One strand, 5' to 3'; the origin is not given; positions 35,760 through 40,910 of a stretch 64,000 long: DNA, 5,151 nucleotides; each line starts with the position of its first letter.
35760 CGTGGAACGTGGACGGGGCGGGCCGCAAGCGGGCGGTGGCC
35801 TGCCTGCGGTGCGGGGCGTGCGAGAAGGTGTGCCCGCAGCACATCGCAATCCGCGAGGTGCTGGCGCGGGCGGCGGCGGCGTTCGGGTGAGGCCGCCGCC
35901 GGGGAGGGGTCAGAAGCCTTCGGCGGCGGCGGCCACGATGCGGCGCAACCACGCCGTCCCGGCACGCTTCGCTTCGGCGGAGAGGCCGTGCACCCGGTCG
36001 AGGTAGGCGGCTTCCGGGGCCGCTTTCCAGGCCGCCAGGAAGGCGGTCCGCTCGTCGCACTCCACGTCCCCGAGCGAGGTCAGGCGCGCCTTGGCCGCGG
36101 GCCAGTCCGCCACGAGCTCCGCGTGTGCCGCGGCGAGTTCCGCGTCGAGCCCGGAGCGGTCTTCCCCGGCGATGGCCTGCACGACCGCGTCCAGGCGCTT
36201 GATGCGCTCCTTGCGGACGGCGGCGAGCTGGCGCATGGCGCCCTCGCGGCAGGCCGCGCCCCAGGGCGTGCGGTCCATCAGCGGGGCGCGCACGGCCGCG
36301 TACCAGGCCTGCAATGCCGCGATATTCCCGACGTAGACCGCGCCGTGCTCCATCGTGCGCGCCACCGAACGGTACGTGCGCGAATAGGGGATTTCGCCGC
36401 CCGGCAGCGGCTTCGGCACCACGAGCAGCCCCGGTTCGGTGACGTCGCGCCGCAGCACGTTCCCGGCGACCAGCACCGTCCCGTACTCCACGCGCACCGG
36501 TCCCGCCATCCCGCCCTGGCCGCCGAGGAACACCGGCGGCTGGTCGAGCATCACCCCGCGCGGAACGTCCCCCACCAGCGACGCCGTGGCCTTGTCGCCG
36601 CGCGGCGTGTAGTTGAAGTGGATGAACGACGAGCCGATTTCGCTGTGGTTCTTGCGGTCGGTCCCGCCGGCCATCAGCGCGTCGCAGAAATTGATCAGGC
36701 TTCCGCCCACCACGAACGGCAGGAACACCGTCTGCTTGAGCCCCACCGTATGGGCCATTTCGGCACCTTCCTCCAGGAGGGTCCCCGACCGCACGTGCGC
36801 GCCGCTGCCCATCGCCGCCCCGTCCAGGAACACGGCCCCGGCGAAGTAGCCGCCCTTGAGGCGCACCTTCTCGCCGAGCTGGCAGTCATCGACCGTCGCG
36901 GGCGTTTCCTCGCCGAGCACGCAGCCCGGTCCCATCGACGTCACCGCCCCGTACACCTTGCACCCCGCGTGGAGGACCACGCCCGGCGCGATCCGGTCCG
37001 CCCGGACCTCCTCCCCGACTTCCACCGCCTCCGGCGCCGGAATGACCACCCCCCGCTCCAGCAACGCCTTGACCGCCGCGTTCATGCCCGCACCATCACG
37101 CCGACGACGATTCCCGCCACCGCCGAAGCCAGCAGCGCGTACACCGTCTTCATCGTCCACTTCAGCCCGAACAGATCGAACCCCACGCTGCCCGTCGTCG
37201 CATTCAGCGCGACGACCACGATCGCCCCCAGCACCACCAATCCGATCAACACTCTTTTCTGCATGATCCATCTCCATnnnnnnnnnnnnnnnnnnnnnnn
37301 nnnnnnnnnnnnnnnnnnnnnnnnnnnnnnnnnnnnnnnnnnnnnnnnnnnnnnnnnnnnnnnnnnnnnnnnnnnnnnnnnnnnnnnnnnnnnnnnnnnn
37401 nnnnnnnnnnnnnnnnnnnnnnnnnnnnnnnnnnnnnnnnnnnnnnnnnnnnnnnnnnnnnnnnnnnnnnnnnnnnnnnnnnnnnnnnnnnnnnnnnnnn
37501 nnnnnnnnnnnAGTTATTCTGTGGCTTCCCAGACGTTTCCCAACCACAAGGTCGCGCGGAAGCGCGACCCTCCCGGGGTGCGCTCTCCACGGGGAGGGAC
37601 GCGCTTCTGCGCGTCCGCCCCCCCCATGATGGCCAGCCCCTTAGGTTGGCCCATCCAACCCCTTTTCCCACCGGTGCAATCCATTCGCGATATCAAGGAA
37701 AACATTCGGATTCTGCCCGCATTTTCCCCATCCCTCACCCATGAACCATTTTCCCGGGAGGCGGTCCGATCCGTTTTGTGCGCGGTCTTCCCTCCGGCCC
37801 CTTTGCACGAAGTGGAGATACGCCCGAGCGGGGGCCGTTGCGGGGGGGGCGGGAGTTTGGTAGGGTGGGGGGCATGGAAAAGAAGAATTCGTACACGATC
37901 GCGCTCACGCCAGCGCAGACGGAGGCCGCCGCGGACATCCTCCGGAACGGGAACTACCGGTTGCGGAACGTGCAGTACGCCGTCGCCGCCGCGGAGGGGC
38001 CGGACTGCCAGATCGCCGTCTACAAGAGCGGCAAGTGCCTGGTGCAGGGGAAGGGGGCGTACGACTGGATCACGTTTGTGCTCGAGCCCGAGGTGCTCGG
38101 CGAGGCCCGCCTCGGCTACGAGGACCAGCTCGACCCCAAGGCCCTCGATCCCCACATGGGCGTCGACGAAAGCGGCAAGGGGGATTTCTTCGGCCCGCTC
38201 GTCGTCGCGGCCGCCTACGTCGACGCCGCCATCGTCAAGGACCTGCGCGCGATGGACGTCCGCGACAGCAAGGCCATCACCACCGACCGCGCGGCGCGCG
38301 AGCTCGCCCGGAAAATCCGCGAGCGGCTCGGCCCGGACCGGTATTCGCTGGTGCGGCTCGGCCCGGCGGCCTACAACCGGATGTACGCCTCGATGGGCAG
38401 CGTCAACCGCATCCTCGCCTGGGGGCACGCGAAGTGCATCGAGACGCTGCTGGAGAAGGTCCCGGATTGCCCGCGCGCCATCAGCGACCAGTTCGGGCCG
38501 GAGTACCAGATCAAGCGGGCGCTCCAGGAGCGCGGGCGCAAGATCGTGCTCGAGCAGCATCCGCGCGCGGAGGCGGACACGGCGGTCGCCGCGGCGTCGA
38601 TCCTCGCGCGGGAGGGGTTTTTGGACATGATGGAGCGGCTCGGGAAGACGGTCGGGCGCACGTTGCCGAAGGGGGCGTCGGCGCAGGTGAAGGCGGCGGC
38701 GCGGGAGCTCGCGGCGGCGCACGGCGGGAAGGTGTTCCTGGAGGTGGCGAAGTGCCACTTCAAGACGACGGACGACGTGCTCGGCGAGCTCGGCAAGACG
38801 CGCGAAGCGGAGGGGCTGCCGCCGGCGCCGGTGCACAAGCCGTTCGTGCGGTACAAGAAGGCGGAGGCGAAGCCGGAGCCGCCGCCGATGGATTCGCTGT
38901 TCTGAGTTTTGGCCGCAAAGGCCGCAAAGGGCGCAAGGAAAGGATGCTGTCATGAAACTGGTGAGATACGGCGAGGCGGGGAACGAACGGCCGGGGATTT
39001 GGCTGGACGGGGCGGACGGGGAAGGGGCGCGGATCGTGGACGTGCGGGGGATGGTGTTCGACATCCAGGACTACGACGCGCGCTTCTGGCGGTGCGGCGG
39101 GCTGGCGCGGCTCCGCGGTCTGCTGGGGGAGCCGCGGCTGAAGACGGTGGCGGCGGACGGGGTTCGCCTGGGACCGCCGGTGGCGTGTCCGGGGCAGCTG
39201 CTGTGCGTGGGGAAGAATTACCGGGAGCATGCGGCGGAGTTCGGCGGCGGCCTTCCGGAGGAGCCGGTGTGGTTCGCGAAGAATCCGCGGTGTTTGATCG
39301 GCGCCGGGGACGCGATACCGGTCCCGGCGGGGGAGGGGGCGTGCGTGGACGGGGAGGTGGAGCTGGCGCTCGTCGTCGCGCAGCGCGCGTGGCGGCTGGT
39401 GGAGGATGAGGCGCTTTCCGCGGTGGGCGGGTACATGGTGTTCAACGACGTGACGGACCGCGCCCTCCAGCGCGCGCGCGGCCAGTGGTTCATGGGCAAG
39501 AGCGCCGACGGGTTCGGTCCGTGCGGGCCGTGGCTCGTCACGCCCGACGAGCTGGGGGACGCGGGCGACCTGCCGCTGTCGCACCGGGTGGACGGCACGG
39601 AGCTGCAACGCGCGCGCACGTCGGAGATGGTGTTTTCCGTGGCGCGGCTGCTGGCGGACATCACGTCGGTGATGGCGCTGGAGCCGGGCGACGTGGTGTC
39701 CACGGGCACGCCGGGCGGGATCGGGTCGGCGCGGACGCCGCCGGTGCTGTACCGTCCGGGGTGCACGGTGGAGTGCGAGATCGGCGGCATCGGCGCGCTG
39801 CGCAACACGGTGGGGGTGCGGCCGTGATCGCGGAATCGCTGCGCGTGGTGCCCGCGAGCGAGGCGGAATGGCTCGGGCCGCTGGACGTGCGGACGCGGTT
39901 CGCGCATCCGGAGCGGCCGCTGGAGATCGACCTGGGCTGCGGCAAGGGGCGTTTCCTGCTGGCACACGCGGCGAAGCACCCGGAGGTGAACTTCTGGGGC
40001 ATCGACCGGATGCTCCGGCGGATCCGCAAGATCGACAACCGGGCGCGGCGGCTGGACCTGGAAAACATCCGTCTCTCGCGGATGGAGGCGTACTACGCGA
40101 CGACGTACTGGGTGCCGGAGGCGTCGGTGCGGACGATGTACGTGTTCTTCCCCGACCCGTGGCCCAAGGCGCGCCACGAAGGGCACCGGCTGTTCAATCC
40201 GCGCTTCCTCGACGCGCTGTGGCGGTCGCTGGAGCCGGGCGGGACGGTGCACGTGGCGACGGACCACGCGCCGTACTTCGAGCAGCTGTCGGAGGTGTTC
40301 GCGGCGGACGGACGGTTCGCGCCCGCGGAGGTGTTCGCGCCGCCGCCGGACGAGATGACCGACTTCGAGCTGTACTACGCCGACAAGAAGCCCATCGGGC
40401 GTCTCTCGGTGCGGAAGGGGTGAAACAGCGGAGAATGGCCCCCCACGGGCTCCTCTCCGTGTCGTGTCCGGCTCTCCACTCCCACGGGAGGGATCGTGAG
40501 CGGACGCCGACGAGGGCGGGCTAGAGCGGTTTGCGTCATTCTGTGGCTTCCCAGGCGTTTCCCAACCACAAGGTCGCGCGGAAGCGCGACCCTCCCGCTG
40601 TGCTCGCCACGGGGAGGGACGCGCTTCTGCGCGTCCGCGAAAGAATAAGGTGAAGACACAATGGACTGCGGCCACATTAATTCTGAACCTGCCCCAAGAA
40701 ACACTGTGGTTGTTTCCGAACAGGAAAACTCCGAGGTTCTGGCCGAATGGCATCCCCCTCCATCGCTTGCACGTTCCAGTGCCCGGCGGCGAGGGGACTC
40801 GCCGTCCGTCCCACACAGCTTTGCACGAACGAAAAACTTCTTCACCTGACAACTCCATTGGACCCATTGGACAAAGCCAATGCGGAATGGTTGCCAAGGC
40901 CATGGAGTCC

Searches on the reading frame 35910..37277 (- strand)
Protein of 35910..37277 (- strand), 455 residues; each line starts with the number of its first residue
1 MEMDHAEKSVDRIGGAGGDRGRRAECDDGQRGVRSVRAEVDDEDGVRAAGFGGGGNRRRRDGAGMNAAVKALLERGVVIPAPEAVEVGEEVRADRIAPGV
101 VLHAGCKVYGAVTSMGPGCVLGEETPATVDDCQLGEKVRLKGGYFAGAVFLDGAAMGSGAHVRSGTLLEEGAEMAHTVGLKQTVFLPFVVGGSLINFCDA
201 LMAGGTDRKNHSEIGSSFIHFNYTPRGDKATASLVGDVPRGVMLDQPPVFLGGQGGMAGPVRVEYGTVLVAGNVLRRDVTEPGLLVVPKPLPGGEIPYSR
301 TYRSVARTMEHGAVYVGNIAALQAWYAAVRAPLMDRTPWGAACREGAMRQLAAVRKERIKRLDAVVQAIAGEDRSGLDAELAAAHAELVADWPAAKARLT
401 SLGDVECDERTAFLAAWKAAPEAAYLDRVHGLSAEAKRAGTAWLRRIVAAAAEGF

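Call 16: search_protein_families(library=pfam, proteins=[window:35910-37277:-], max_evalue=0.01)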
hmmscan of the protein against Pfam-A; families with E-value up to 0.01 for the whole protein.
window:35910-37277:- (455 aa): 0 families

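Call 98: search_protein_families(library=pfam, proteins=[window:35913-37085:-], max_evalue=0.001)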
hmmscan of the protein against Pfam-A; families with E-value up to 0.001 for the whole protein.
window:35913-37085:- (391 aa): 0 families

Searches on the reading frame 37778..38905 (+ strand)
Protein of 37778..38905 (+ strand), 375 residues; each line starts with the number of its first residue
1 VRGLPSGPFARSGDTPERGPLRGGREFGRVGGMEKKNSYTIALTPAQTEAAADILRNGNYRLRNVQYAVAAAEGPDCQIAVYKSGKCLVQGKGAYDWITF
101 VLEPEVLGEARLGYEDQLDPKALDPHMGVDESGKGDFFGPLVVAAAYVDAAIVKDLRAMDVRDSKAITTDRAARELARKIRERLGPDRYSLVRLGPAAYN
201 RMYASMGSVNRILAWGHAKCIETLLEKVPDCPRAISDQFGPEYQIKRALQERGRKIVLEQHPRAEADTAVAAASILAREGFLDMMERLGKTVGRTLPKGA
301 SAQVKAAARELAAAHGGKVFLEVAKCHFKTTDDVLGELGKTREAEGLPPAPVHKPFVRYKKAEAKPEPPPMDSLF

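Call 16: search_protein_families(library=pfam, proteins=[window:37778-38905:+], max_evalue=0.01)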
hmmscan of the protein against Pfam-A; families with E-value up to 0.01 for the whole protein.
window:37778-38905:+ (375 aa): 2 families
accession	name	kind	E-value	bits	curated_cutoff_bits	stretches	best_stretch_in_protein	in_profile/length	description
PF01351.25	RNase_HII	-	5.4e-28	98.7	25.8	1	127-331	1-199/199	Ribonuclease HII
PF11858.14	DUF3378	-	2.3e-07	31.3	27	1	64-94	26-56/76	Domain of unknown function (DUF3378)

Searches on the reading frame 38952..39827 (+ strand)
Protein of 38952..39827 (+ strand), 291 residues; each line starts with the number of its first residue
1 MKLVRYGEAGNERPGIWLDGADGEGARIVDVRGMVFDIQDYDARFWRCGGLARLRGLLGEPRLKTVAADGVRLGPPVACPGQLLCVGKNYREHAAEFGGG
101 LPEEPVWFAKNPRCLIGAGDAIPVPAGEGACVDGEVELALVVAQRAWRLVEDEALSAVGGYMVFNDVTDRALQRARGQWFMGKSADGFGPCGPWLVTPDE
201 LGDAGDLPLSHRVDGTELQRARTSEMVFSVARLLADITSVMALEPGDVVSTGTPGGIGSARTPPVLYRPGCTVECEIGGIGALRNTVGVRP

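Call 16: search_protein_families(library=pfam, proteins=[window:38952-39827:+], max_evalue=0.01)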
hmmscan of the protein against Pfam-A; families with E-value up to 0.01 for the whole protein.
window:38952-39827:+ (291 aa): 1 family
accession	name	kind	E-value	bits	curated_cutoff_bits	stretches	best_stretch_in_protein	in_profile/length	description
PF01557.24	FAA_hydrolase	-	9.3e-64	215.4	23.9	1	84-287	3-213/214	Fumarylacetoacetate (FAA) hydrolase C-terminal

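Call 62: find_encoding_contigs(protein=window:38952-39827:+, flank=10000, max_places=10)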
Protein window:38952-39827:+ (291 aa): 10 contigs read that carry it; 4 places shown.
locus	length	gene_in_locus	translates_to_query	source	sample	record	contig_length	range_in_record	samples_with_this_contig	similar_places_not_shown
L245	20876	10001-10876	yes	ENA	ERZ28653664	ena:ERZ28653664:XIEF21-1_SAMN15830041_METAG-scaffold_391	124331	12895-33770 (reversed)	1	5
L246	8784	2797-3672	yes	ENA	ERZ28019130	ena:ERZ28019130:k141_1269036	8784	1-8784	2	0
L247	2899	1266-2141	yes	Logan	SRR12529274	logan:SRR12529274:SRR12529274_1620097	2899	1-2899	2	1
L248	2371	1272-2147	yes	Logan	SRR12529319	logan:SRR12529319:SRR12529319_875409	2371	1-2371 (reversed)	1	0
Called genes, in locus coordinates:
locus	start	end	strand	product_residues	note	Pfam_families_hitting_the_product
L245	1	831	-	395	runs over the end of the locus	PF01963:TraB_PrgY_gumN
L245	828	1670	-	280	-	-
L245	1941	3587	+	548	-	PF00501:AMP-binding, PF13193:AMP-binding_C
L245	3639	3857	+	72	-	PF01106:NifU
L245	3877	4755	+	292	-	PF00106:adh_short, PF08659:KR, PF01370:Epimerase (weak), PF13460:NAD_binding_10, PF13561:adh_short_C2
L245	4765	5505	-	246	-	PF01040:UbiA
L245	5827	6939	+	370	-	PF00248:Aldo_ket_red, PF12838:Fer4_7 (faint), PF13746:Fer4_18 (faint), PF13534:Fer4_17 (faint), PF13183:Fer4_8 (weak), PF13187:Fer4_9, PF13237:Fer4_10 (faint)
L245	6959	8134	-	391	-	-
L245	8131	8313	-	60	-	-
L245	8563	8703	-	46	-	-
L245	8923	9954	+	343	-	PF11858:DUF3378 (weak), PF01351:RNase_HII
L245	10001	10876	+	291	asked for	PF01557:FAA_hydrolase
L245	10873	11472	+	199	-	PF02390:Methyltransf_4, PF13649:Methyltransf_25 (weak), PF13847:Methyltransf_31 (weak)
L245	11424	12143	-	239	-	-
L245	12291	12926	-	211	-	PF02525:Flavodoxin_2, PF03358:FMN_red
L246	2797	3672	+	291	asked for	PF01557:FAA_hydrolase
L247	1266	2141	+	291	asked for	PF01557:FAA_hydrolase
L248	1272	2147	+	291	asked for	PF01557:FAA_hydrolase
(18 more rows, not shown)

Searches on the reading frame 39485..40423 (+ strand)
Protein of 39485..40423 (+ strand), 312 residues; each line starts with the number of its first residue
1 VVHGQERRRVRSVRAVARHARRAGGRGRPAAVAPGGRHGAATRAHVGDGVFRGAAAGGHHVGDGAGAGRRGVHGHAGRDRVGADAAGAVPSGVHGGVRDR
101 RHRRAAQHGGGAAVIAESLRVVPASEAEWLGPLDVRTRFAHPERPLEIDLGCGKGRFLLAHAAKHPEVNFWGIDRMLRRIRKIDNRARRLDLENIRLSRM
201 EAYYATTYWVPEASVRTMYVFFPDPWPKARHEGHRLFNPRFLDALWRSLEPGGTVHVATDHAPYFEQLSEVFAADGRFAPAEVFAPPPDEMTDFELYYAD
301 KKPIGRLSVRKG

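Call 28: search_protein_families(library=pfam, proteins=[window:39485-40423:+], max_evalue=0.01)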
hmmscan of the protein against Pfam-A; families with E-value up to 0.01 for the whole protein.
window:39485-40423:+ (312 aa): 6 families
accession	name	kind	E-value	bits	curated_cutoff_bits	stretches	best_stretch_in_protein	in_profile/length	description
PF02390.23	Methyltransf_4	-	7.1e-38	130.2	24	1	144-279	2-137/173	Putative methyltransferase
PF13847.12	Methyltransf_31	-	1.8e-06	28.1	27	1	148-201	8-62/145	Methyltransferase domain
PF13649.12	Methyltransf_25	-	1.8e-05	25.7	27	1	149-222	3-72/97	Methyltransferase domain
PF24675.1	NpmA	-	0.00022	21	60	1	146-189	26-69/214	16S rRNA (adenine(1408)-N(1))-methyltransferase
PF08242.18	Methyltransf_12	-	0.0008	20.5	30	1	148-197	1-50/98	Methyltransferase domain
PF13489.12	Methyltransf_23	-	0.0025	18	27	0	145-213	24-80/164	Methyltransferase domain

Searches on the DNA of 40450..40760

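Call 18: search_rna_families(source=window, start=40450, end=40760, threshold=evalue, max_evalue=10)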
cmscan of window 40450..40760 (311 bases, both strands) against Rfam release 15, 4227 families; matches with E-value up to 10: 11.
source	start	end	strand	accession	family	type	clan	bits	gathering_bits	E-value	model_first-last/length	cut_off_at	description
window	40564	40634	-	RF02651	SorY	Gene; sRNA;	-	22.3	111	0.016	1-83/83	no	Singlet oxygen resistance RNA Y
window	40567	40648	+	RF02809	RsmW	Gene; sRNA;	CL00106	18.4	52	0.46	1-124/124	no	RsmW RNA family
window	40568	40640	-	RF03294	mir-H3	Gene; miRNA;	-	18.2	70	3.4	1-81/81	no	mir-H3 microRNA precursor family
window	40493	40654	+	RF01495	ACAT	Cis-reg;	-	17.9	37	0.17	1-147/147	no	Human acetyl-coA cholesterol acyltransferase mRNA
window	40571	40637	-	RF04062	MIR949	Gene; miRNA;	-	17.6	100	0.89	1-106/106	no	MIR949 microRNA precursor family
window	40574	40635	+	RF02337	GlsR8_miR10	Gene; snRNA; snoRNA; CD-box;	-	15.6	100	1.1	1-70/70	no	Giardia snoRNA GlsR8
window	40452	40499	-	RF02946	cow-rumen-1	Gene; sRNA;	-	14.9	53.4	0.85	1-61/61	no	cow-rumen-1 RNA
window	40603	40643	-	RF01333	CRISPR-DR20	Gene; CRISPR;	-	14.5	42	3.4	1-36/36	no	CRISPR RNA direct repeat element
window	40553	40631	-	RF02935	che1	Gene; sRNA;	-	14.3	54.1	7.8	1-91/91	no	che1 RNA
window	40524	40633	+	RF02046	Sphinx_1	Gene; lncRNA;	-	12.7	34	4.8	1-100/100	no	Sphinx_ conserved region 1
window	40497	40633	+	RF01757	sbcD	Gene; sRNA;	-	11.2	40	6.8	1-155/155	no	sbcD RNA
